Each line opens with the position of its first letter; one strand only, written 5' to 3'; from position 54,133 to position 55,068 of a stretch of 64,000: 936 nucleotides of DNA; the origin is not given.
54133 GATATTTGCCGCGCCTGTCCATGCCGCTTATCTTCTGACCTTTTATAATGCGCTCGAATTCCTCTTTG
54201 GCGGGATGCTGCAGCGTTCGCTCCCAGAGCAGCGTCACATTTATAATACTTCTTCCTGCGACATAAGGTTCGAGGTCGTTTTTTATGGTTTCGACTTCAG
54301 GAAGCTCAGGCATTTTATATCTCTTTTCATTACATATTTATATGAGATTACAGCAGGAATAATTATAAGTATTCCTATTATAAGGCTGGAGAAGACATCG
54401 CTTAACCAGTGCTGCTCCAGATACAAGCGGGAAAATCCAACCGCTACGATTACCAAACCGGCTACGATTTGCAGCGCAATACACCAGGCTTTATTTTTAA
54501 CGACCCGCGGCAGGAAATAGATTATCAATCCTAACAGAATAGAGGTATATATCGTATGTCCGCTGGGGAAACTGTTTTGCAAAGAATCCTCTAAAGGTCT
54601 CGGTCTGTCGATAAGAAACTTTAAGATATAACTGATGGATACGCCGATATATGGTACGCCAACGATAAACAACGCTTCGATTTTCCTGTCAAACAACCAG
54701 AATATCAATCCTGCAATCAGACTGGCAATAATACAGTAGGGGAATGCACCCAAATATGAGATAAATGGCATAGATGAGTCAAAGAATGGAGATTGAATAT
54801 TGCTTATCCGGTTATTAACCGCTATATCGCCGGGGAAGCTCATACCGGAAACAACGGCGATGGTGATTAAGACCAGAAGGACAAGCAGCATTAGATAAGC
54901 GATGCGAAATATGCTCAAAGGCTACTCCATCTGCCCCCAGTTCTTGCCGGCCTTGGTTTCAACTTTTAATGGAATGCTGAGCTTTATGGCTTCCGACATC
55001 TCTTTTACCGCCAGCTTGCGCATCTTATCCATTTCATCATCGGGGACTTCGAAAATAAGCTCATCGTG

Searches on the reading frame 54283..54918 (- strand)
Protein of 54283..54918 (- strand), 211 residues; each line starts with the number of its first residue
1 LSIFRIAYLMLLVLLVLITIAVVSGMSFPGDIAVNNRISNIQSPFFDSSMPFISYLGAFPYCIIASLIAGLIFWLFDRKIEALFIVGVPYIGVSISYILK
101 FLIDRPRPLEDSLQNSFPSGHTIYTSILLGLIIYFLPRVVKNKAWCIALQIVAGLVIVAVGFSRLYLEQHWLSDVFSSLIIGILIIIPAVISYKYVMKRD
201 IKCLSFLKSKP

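Call 3: search_protein_families(library=pfam, proteins=[window:54283-54918:-], max_evalue=1)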
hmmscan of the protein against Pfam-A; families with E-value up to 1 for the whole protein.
window:54283-54918:- (211 aa): 6 families
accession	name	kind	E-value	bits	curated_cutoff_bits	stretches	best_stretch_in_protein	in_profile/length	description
PF01569.27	PAP2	-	2.2e-15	57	27.2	1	98-195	18-127/130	PAP2 superfamily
PF14360.12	PAP2_C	-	0.00014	22.8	27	1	119-186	8-69/74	PAP2 superfamily C-terminal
PF03779.20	SPW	-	0.0038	18.1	31.5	1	125-191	5-71/93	SPW repeat domain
PF14378.12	PAP2_3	-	0.049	13.9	27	1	115-186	125-188/190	PAP2 superfamily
PF21542.2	TetR_C_42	-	0.11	13.3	27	0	103-136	43-77/101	Tetracyclin repressor-like, C-terminal domain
PF12555.13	SteA-like_C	-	0.13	12.7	26.4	1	6-36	13-43/52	SteA-like C-terminal domain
